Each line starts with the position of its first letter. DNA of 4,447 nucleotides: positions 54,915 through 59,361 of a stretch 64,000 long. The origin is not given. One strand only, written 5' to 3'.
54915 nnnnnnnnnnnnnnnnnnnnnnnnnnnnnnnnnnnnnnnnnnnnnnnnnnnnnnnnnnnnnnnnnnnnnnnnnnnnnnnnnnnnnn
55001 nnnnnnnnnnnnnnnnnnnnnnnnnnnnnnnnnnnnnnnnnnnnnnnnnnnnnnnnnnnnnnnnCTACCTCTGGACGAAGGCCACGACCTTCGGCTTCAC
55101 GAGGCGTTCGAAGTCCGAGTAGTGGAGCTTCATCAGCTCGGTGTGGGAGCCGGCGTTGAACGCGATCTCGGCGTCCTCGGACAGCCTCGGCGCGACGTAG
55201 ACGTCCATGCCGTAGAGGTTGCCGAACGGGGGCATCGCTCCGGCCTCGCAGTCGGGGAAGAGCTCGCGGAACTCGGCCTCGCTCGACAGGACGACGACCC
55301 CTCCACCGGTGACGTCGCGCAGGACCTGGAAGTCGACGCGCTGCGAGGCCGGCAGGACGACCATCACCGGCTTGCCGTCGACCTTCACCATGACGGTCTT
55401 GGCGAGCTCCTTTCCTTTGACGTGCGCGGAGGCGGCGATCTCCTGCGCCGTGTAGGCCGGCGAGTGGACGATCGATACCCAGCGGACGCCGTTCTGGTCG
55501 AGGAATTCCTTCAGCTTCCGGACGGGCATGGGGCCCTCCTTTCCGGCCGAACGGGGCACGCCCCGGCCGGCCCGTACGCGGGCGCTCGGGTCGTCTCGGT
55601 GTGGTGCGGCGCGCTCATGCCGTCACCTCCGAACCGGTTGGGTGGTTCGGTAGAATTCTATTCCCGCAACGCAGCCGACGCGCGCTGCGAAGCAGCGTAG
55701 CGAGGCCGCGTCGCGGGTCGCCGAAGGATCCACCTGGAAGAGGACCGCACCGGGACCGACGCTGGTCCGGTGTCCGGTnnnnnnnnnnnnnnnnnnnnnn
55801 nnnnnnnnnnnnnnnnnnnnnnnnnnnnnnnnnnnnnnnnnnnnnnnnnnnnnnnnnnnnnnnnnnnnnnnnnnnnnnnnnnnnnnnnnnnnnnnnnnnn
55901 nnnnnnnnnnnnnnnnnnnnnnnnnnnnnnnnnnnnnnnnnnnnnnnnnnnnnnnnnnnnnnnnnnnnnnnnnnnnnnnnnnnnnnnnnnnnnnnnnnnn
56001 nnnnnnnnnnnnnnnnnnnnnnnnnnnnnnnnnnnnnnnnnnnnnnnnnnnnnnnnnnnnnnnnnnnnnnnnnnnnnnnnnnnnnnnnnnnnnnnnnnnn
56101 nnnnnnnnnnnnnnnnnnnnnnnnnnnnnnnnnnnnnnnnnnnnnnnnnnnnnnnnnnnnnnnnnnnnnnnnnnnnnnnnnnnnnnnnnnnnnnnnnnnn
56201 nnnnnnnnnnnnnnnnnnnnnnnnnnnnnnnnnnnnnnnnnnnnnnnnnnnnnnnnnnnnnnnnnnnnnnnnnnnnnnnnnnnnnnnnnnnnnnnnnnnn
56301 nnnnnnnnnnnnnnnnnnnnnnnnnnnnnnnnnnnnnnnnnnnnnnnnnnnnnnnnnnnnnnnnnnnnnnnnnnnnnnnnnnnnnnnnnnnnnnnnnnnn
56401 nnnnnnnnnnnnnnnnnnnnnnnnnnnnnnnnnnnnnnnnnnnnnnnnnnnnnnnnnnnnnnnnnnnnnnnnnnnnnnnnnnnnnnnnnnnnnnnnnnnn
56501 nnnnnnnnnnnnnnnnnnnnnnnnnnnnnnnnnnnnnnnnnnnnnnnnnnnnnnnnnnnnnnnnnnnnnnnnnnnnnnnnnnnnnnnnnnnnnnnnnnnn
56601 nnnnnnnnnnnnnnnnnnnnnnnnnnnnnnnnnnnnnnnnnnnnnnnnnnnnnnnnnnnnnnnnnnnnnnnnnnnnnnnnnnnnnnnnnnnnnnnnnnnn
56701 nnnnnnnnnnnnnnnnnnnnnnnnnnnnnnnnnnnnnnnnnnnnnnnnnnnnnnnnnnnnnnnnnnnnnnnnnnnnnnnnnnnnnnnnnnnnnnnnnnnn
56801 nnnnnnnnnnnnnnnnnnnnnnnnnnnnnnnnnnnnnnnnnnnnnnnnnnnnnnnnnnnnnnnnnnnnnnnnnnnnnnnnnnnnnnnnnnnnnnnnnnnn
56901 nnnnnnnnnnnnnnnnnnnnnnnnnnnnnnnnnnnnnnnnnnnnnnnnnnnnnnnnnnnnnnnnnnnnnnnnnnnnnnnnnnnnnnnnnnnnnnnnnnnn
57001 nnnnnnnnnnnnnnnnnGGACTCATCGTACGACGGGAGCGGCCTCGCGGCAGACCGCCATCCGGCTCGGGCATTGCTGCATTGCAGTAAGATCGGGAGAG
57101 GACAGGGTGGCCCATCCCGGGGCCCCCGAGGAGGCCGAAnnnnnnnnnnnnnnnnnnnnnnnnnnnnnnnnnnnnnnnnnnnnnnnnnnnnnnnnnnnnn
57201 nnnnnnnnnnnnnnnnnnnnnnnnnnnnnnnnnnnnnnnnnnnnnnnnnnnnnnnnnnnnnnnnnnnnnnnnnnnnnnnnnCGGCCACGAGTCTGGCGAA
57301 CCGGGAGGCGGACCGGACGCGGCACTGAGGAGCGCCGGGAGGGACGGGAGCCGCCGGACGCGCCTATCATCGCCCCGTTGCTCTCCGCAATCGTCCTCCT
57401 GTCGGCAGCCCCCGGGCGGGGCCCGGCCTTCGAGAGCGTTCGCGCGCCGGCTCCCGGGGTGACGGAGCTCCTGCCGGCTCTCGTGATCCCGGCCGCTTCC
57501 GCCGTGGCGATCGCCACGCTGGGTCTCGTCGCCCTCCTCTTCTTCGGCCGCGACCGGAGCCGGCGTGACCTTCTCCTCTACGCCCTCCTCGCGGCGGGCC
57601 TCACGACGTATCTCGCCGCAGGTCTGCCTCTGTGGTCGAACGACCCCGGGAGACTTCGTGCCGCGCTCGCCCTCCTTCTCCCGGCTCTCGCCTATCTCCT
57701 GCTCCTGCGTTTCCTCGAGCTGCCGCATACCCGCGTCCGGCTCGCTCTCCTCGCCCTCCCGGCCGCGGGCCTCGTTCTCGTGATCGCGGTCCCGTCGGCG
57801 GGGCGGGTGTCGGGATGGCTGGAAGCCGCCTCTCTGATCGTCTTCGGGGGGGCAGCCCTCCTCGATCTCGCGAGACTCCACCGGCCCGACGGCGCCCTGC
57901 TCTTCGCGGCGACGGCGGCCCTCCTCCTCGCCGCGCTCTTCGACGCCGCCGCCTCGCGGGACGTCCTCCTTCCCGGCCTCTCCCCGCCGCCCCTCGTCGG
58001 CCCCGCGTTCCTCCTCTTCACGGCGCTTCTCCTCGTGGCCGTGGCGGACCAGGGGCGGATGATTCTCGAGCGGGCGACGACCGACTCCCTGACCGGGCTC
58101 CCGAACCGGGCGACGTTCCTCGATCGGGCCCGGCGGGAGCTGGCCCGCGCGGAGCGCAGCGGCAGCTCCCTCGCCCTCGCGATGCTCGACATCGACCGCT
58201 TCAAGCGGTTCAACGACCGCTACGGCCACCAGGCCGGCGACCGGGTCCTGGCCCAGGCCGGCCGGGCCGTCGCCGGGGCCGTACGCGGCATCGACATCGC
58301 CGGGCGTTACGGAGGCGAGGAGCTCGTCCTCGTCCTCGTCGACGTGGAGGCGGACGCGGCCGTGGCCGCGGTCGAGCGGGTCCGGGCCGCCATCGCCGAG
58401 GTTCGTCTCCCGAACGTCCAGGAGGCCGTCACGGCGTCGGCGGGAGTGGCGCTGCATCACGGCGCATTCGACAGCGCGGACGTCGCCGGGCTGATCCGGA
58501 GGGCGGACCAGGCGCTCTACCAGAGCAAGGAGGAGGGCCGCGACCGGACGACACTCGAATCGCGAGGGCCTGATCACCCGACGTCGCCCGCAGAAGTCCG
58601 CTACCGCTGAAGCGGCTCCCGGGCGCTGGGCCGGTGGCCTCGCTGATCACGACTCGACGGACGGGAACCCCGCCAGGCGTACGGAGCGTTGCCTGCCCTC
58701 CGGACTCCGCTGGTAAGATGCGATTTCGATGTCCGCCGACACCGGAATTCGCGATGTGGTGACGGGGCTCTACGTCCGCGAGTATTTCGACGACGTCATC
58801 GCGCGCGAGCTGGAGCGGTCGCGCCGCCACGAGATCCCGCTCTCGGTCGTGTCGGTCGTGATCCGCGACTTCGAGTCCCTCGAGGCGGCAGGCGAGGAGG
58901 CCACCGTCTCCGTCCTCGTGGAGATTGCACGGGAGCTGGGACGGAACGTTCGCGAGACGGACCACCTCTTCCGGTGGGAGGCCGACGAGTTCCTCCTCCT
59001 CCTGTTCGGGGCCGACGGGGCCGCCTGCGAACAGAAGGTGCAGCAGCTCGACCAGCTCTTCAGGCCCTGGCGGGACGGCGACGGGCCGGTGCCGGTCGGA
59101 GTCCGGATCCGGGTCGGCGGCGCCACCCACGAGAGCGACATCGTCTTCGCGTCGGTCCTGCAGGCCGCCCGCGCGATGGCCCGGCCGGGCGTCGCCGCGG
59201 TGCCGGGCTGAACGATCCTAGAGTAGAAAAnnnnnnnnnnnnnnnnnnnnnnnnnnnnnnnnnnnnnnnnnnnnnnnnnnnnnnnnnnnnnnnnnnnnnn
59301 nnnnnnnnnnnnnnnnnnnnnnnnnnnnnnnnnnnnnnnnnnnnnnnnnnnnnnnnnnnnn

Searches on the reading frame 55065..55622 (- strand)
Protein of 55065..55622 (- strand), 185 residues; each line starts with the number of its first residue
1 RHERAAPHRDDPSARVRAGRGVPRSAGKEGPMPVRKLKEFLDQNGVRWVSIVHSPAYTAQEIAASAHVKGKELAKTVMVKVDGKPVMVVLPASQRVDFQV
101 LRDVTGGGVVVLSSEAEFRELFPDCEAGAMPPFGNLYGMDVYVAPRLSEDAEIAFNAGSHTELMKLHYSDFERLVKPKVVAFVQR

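Call 80: search_protein_families(library=pfam, proteins=[window:55065-55622:-], max_evalue=0.001)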
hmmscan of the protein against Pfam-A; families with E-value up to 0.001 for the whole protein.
window:55065-55622:- (185 aa): 1 family
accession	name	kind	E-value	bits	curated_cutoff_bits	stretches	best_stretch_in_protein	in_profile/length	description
PF04073.20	tRNA_edit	-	1.1e-26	93.7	25.5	1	53-174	1-123/123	Aminoacyl-tRNA editing domain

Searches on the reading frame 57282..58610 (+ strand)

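Call 80: search_protein_families(library=pfam, proteins=[window:57282-58610:+], max_evalue=0.001)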
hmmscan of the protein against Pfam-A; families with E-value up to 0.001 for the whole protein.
window:57282-58610:+ (442 aa): 1 family
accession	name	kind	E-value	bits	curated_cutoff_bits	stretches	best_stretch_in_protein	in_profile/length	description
PF00990.26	GGDEF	-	1.3e-42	145.8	23.8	1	265-422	1-161/161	Diguanylate cyclase, GGDEF domain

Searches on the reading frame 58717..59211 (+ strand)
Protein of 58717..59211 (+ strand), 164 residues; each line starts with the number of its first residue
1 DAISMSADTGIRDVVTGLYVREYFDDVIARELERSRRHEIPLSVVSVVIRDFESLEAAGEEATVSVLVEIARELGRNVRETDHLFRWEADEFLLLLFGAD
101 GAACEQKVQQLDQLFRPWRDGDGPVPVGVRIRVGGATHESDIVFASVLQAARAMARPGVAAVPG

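Call 80: search_protein_families(library=pfam, proteins=[window:58717-59211:+], max_evalue=0.001)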
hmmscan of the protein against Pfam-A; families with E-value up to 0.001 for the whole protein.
window:58717-59211:+ (164 aa): 1 family
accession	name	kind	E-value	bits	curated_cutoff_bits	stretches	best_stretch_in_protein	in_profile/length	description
PF00990.26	GGDEF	-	1.5e-15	57.8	23.8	1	12-136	3-132/161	Diguanylate cyclase, GGDEF domain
